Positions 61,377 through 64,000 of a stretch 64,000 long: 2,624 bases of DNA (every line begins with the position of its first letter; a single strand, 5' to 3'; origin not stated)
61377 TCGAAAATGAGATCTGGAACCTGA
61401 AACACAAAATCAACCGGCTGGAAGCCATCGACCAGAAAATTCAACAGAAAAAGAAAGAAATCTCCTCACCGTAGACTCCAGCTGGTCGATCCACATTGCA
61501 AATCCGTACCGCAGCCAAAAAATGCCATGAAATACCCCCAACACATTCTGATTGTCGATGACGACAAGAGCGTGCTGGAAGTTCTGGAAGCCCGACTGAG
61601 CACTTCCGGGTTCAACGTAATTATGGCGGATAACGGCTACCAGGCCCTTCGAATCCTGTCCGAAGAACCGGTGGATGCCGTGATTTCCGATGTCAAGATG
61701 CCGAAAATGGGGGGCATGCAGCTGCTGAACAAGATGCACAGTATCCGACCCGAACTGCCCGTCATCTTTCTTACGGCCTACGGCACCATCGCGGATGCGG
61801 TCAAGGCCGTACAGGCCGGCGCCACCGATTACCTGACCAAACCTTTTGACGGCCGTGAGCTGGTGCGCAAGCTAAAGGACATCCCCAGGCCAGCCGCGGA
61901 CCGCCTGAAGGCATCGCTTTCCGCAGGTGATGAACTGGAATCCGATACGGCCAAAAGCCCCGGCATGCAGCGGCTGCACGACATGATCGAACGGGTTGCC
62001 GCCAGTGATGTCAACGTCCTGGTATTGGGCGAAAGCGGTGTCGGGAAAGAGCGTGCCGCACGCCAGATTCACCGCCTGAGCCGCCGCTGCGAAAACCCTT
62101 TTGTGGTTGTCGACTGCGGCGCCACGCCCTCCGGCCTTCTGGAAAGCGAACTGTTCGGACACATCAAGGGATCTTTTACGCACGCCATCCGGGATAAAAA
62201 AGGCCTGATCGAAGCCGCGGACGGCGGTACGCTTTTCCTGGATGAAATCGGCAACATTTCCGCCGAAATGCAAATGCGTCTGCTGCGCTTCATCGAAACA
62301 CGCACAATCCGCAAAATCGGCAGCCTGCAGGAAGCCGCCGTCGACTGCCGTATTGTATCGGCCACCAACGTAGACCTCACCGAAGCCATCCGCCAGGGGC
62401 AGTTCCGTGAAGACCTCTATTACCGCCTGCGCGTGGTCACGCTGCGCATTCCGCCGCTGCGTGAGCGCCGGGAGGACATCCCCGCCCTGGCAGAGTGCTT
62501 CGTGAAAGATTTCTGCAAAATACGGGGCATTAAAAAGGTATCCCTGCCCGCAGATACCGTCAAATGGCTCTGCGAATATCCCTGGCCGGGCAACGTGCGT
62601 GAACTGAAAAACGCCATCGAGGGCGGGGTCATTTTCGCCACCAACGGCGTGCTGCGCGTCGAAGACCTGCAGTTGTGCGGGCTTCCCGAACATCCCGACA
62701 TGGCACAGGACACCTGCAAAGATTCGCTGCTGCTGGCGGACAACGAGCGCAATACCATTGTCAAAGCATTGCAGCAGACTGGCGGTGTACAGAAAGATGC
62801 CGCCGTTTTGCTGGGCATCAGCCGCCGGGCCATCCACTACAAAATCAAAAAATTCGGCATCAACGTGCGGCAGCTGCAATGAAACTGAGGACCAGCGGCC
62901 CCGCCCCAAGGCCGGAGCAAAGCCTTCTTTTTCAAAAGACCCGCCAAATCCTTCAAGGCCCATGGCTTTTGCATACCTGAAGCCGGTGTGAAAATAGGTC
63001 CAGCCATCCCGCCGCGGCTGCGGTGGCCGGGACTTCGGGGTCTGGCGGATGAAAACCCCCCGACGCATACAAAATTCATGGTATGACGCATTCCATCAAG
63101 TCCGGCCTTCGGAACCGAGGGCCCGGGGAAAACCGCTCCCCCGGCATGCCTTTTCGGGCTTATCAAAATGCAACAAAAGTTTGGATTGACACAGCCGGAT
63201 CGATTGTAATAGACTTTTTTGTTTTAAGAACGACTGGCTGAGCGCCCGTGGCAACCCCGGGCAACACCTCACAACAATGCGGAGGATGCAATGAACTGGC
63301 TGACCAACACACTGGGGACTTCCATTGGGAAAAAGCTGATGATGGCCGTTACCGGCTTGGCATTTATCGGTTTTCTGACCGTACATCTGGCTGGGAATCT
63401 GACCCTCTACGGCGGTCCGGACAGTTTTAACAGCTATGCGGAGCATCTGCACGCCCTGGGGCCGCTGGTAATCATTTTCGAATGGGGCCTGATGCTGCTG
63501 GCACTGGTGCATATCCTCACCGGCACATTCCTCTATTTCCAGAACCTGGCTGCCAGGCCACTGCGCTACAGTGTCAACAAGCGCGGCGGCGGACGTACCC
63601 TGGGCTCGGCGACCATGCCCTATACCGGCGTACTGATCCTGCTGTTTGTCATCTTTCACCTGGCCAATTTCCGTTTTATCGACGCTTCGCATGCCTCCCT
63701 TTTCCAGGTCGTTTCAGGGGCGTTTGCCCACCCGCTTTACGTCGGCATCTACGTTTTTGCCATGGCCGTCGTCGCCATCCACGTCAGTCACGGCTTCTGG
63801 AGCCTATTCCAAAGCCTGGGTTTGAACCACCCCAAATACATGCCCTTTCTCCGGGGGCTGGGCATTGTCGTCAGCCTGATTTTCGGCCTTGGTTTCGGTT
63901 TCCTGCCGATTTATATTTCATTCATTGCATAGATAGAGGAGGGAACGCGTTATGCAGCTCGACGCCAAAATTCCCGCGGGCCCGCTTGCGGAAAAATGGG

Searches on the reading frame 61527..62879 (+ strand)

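Call 71: search_protein_families(library=pfam, proteins=[window:61527-62879:+], max_evalue=0.0001)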
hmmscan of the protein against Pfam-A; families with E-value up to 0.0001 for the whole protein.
window:61527-62879:+ (451 aa): 7 families
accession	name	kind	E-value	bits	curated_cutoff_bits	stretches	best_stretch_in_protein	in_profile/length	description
PF00158.32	Sigma54_activat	-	2.7e-65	219.6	20.2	1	143-306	4-167/168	Sigma-54 interaction domain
PF00072.30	Response_reg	-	3.4e-32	111.3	30.2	1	7-116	1-110/111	Response regulator receiver domain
PF14532.12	Sigma54_activ_2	-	3.1e-23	83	25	1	142-311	2-138/138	Sigma-54 interaction domain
PF25601.1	AAA_lid_14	-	8.1e-21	74.1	27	1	312-382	1-71/87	AAA+ ATPase lid domain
PF02954.25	HTH_8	-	1.5e-12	47.4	22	1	403-443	2-42/42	Bacterial regulatory protein, Fis family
PF07728.20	AAA_5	-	7.9e-09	36.1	22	1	163-281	1-122/139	AAA domain (dynein-related subfamily)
PF07724.20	AAA_2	-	2.3e-06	28.2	27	1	162-282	4-125/166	AAA domain (Cdc48 subfamily)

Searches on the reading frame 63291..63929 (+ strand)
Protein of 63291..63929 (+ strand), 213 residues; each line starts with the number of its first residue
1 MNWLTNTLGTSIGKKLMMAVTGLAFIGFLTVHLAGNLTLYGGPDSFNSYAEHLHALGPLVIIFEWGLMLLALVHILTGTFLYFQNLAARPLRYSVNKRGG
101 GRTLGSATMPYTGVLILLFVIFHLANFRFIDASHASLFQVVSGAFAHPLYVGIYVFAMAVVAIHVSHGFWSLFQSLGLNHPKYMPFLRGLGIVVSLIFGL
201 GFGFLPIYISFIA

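Call 71: search_protein_families(library=pfam, proteins=[window:63291-63929:+], max_evalue=0.0001)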
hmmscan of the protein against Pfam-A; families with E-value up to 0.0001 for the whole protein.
window:63291-63929:+ (213 aa): 1 family
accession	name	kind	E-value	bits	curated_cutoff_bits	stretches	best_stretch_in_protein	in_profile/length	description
PF01127.27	Sdh_cyt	-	1.1e-05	26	25.8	0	17-79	25-88/122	Succinate dehydrogenase/Fumarate reductase transmembrane subunit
